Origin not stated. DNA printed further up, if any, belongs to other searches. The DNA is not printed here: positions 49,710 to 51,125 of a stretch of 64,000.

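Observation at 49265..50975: Split P-loop kinase plus atypical metallophosphoesterase pair: a possible nucleic-acid end-healing or nucleotide-signal module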

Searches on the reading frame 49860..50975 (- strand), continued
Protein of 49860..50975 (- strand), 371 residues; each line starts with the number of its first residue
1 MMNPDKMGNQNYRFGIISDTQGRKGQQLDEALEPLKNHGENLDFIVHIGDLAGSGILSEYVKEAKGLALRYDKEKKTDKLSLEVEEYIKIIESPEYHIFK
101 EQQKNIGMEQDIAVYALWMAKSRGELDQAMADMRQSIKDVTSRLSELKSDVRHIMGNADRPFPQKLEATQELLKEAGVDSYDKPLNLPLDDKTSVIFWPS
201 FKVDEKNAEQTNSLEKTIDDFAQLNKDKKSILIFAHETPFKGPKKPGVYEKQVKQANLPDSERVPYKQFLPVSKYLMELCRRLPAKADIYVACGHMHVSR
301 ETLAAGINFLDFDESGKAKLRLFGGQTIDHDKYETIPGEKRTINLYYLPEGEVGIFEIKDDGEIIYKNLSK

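Call 50: search_protein_families(library=pfam, proteins=[L014:3735-4847:+, L012:3802-4809:+, L012:2674-3777:+, L013:2415-3104:+, L013:3399-4076:+, L013:353-1291:+], max_evalue=1)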
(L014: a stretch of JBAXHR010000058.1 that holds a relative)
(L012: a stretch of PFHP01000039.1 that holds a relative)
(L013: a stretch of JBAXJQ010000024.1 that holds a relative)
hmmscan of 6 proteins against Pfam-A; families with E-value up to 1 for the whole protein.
L014:3735-4847:+ (371 aa): 5 families
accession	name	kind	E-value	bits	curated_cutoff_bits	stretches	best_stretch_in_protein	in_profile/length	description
PF00391.29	PEP-utilizers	-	6.7e-22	77.3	23.1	1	295-365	2-72/72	PEP-utilising enzyme, mobile domain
PF18616.6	CdiI_3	-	0.045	14.2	28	1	90-126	12-48/95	CDI immunity proteins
PF05899.18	Cupin_3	-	0.11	12.7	23.5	1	277-304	31-58/74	EutQ-like cupin domain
PF25095.1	C2H2-zf_KIN17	-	0.19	12.4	27.7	1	21-32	4-15/30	KIN17 C2H2-type zinc finger domain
PF02892.21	zf-BED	-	0.35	11.4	20.6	0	10-29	7-26/44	BED zinc finger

L012:3802-4809:+ (336 aa): 4 families
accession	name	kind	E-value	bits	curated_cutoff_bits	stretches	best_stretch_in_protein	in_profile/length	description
PF00391.29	PEP-utilizers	-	1.1e-19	70.3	23.1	1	261-329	4-72/72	PEP-utilising enzyme, mobile domain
PF17621.7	DUF5508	-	0.083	12.5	27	1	123-175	22-76/263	Family of unknown function (DUF5508)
PF18903.5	DUF5659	-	0.33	11.3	23.6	1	37-92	16-67/75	Domain of unknown function (DUF5659)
PF17279.8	DUF5344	-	0.56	11.2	27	0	79-100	44-65/87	Family of unknown function (DUF5344)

L012:2674-3777:+ (368 aa): 0 families

L013:2415-3104:+ (230 aa): 15 families
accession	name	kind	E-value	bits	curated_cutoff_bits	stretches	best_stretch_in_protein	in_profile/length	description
PF13649.12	Methyltransf_25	-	3.8e-16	60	27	1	57-152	2-96/97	Methyltransferase domain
PF08241.18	Methyltransf_11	-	5.5e-15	56.2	21.2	1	57-157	1-95/95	Methyltransferase domain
PF13847.12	Methyltransf_31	-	1.6e-14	54.3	27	1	55-165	6-117/145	Methyltransferase domain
PF08242.18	Methyltransf_12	-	3.4e-14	53.8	30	1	57-152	1-95/98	Methyltransferase domain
PF13489.12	Methyltransf_23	-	2.4e-12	47.3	27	1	52-195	22-146/164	Methyltransferase domain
PF03848.20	TehB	-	3.5e-12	46.6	20.4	1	50-159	28-134/193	Tellurite resistance protein TehB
PF05724.17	TPMT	-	5e-12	46.4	26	1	16-158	3-154/218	Thiopurine S-methyltransferase (TPMT)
PF02353.26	CMAS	-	1e-09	38.6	27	1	51-164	60-171/273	Mycolic acid cyclopropane synthetase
PF05175.20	MTS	-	0.00058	20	23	1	52-125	31-103/170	Methyltransferase small domain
PF01728.25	FtsJ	-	0.00085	19.7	24.1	1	45-128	12-100/181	FtsJ-like methyltransferase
PF05401.17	NodS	-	0.0036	17.6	24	1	54-138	45-124/201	Nodulation protein S (NodS)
PF07021.18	MetW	-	0.0037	17.4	21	1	49-89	9-51/193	Methionine biosynthesis protein MetW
PF05958.17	tRNA_U5-meth_tr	-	0.038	13.4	23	1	41-97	193-246/357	tRNA (Uracil-5-)-methyltransferase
PF07757.19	AdoMet_MTase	-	0.18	12.5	27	1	17-85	24-94/115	Predicted AdoMet-dependent methyltransferase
PF03686.19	UPF0146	-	0.23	11.8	26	1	53-99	14-60/129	Uncharacterised protein family (UPF0146)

L013:3399-4076:+ (226 aa): 15 families
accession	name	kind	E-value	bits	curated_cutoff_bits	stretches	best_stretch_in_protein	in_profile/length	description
PF13489.12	Methyltransf_23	-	8.6e-10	39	27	1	50-206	22-163/164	Methyltransferase domain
PF13847.12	Methyltransf_31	-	1.4e-08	35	27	1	52-201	5-145/145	Methyltransferase domain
PF13649.12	Methyltransf_25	-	5.5e-07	30.6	27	1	54-134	1-93/97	Methyltransferase domain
PF01728.25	FtsJ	-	4.8e-06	27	24.1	1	52-109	23-87/181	FtsJ-like methyltransferase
PF08241.18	Methyltransf_11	-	9.6e-06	26.6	21.2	1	55-141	1-94/95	Methyltransferase domain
PF13679.12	Methyltransf_32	-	3e-05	24.5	27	1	49-97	24-78/143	Methyltransferase domain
PF08242.18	Methyltransf_12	-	5e-05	24.4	30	1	55-138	1-96/98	Methyltransferase domain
PF07757.19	AdoMet_MTase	-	0.0029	18.2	27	1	51-81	62-92/115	Predicted AdoMet-dependent methyltransferase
PF03848.20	TehB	-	0.016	15.1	20.4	1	54-84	34-64/193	Tellurite resistance protein TehB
PF00255.25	GSHPx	-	0.027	14.5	27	1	105-178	20-92/108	Glutathione peroxidase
PF23747.2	Ig-like_CATSPERD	-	0.059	14.3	27.8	1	136-191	33-88/120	CATSPERD Ig-like domain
PF08003.17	Methyltransf_9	-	0.062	12.7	23.8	1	52-83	117-149/315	Protein of unknown function (DUF1698)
PF07021.18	MetW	-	0.14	12.2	21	0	54-82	17-46/193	Methionine biosynthesis protein MetW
PF05175.20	MTS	-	0.16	12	23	1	44-74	26-55/170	Methyltransferase small domain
PF14112.11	DUF4284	-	0.5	11.6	27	0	70-157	19-101/121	Immunity protein 22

L013:353-1291:+ (313 aa): 4 families
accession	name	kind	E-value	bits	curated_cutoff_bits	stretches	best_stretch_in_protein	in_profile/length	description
PF01909.29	NTP_transf_2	-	7.5e-06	26.7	21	1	35-94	1-63/93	Nucleotidyltransferase domain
PF18765.7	Polbeta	-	0.0013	19.3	26.9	1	38-95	3-58/93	Polymerase beta, Nucleotidyltransferase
PF22600.2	MTPAP-like_central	-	0.048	14.2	27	1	14-79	5-68/139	Poly(A) RNA polymerase, mitochondrial-like, central palm domain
PF12417.13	DUF3669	-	0.13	12.6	22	1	137-170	30-55/66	Zinc finger protein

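Call 51: search_solved_structures(query=L014:3735-4847:+, max_evalue=1, show_alignments=1)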
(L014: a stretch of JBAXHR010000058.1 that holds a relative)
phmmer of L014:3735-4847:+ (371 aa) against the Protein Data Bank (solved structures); distinct sequences matched with E-value up to 1: 23.
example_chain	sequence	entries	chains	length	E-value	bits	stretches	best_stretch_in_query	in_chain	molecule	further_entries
8a8e_A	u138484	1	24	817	2.8e-18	69.5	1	257-367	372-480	Phosphoenolpyruvate synthase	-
9dae_A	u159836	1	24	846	4.8e-15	58.9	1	286-367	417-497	Phosphoenolpyruvate synthase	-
2ols_A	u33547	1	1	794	6.9e-15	58.4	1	272-365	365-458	Phosphoenolpyruvate synthase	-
5fbs_A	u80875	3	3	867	1.9e-12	50.3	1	238-370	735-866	Phosphoenolpyruvate synthase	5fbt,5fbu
5hv2_A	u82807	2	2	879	1.9e-12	50.3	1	238-370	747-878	Phosphoenolpyruvate synthase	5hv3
5hv1_A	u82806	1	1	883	2e-12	50.3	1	238-370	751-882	Phosphoenolpyruvate synthase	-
2e28_A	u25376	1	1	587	3.1e-09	39.8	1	292-365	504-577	Pyruvate kinase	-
5woy_A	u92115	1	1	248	2.8e-08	36.6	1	256-368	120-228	Phosphoenolpyruvate-protein phosphotransferase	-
3eza_A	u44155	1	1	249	9.3e-08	34.9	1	288-364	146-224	PHOSPHOTRANSFERASE SYSTEM, ENZYME I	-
1eza_A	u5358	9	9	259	9.6e-08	34.9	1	259-364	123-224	ENZYME I | PHOSPHOTRANSFERASE SYSTEM, ENZYME I | PROTEIN (PHOSPHOTRANSFER SYSTEM, ENZYME I)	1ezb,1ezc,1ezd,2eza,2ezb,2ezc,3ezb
1zym_A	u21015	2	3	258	9.6e-08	34.9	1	259-364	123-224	ENZYME I | Phosphoenolpyruvate-protein phosphotransferase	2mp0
2hro_A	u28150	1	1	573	9.9e-08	34.8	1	256-367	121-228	Phosphoenolpyruvate-protein phosphotransferase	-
2wqd_A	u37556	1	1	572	2.1e-07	33.8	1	256-367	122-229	PHOSPHOENOLPYRUVATE-PROTEIN PHOSPHOTRANSFERASE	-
2kx9_A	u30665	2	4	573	4.1e-07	32.8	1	289-364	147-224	Phosphoenolpyruvate-protein phosphotransferase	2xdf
2hwg_A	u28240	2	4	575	4.2e-07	32.8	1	289-364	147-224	Phosphoenolpyruvate-protein phosphotransferase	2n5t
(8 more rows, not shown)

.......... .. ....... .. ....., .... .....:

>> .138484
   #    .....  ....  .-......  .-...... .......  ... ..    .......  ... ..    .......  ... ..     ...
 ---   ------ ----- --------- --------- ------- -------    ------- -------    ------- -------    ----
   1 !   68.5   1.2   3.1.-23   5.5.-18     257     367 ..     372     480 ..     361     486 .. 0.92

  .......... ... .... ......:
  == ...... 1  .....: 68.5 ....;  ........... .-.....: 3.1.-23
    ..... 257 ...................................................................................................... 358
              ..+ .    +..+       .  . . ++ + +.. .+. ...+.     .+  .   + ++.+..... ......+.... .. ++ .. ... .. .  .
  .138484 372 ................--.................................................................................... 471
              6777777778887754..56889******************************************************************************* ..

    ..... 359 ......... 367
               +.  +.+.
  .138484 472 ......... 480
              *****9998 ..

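Call 52: search_solved_structures(query=L001:7446-8498:+, max_evalue=10)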
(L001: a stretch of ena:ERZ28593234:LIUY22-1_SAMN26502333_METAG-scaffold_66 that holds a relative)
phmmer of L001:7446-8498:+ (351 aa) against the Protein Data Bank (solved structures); distinct sequences matched with E-value up to 10: 2.
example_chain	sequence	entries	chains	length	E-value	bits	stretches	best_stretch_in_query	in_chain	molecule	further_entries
8q84_L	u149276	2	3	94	0.2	13.8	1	242-290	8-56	DASH complex subunit DAD1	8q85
9bh5_CG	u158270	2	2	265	1.1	11.4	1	255-346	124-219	Large ribosomal subunit protein eL8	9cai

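Call 63: search_solved_structures(query=A3, max_evalue=10, show_alignments=2)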
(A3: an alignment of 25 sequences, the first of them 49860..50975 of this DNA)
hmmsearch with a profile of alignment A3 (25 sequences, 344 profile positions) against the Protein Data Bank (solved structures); distinct sequences matched with E-value up to 10: 6.
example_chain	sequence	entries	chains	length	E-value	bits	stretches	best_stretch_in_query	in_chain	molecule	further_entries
2kkn_A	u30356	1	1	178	0.0016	20.8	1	263-292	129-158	Uncharacterized protein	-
1s3l_A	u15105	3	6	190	0.0031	19.8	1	11-51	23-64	Hypothetical protein MJ0936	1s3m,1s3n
2ahd_A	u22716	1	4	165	0.013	17.8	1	14-51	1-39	Phosphodiesterase MJ0936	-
7yc4_A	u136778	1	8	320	0.1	14.9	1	28-160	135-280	Alpha/beta hydrolase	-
9f5x_o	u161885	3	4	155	0.37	13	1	76-162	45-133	Putative NADH:ubiquinone oxidoreductase 17.8 kDa subunit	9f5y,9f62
7yc0_A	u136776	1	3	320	0.45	12.7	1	29-160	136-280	Alpha/beta hydrolase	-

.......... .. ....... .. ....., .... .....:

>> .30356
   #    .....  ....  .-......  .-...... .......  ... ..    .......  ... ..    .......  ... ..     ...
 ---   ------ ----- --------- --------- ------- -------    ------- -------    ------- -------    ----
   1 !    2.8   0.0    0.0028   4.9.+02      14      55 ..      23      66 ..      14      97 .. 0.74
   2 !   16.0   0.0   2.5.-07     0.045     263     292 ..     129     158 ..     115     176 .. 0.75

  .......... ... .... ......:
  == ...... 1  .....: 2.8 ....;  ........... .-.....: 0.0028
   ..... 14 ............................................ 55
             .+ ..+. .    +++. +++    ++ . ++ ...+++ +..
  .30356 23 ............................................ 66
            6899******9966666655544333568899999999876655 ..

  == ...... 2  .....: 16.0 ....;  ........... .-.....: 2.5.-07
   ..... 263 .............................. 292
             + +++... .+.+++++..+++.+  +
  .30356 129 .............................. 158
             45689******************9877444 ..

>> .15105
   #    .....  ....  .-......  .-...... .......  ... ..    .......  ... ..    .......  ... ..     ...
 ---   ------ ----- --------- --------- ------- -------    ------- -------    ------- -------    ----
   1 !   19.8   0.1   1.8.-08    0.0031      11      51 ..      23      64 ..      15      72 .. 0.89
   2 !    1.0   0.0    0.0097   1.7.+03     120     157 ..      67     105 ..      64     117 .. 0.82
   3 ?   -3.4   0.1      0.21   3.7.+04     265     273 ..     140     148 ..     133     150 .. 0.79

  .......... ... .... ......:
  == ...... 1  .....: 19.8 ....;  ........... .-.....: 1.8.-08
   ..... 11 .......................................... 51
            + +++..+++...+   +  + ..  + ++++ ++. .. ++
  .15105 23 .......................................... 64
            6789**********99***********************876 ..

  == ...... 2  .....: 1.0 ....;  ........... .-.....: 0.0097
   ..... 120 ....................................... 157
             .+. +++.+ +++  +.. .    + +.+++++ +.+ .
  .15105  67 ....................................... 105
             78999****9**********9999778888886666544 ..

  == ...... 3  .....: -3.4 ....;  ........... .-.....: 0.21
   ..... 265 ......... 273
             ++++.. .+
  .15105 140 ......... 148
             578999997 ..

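Call 70: find_homologous_proteins(query=L001:7446-8498:+, max_evalue=0.01)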
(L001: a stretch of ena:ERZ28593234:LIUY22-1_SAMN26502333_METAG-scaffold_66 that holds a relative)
Query L001:7446-8498:+ (351 aa): 9 proteins with E <= 0.01 among 1962 candidates.
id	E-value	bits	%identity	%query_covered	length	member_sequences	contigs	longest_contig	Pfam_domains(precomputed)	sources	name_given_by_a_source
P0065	3.3e-233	791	100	100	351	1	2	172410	-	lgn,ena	-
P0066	1.3e-149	516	67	97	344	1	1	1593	-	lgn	-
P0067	5.8e-79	284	44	100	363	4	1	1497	-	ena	-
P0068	1.6e-62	230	37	98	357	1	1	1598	-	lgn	-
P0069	1.3e-57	213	35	99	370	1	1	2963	-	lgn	-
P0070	1.8e-56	210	36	99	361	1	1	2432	-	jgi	-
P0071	6.8e-52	195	32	97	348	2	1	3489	-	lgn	-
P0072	2.9e-48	183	32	93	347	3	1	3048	-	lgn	-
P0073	1.2e-4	39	22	79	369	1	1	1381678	-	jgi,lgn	-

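Call 72: search_solved_structures(query=A5, max_evalue=10, show_alignments=2)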
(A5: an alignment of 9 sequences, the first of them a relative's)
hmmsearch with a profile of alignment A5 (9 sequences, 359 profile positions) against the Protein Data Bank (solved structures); distinct sequences matched with E-value up to 10: 1.
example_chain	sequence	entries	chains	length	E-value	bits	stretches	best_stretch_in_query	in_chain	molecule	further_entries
1l4a_C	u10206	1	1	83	0.47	12.6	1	236-286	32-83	S-SNAP25 fusion protein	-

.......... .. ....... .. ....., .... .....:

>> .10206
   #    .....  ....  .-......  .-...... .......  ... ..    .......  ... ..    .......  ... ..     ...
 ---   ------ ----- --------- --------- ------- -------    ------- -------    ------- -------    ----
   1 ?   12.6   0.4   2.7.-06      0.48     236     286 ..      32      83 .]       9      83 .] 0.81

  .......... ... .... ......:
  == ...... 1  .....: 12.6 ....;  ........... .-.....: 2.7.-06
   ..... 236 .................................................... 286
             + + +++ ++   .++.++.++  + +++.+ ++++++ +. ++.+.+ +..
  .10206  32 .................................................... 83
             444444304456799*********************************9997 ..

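Call 73: search_protein_families(library=pfam, alignment_id=A5, max_evalue=1)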
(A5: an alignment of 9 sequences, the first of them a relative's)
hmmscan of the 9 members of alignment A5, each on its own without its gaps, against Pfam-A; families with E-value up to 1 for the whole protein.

A. member 1, P0065 (351 aa): 1 family
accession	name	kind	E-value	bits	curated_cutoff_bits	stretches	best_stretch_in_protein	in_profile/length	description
PF05673.19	DUF815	-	0.14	11.7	23.8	1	208-258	76-122/249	Protein of unknown function (DUF815)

B. families by the number of members that match (of 9 scanned): 5 families
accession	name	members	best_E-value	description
PF25610.1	HR1_TOCA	2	0.012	TOCA family HR1 domain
PF05673.19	DUF815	1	0.14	Protein of unknown function (DUF815)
PF03795.20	YCII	1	0.14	YCII-related domain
PF06625.16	DUF1151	1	0.19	Protein of unknown function (DUF1151)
PF09278.17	MerR-DNA-bind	1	0.22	MerR, DNA binding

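Call 75: search_dna_similar(query=window:49860-50975:-, collection=phages, mode=protein, max_evalue=0.001, max_rows=15)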
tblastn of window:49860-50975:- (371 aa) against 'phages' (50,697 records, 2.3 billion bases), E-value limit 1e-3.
No match.
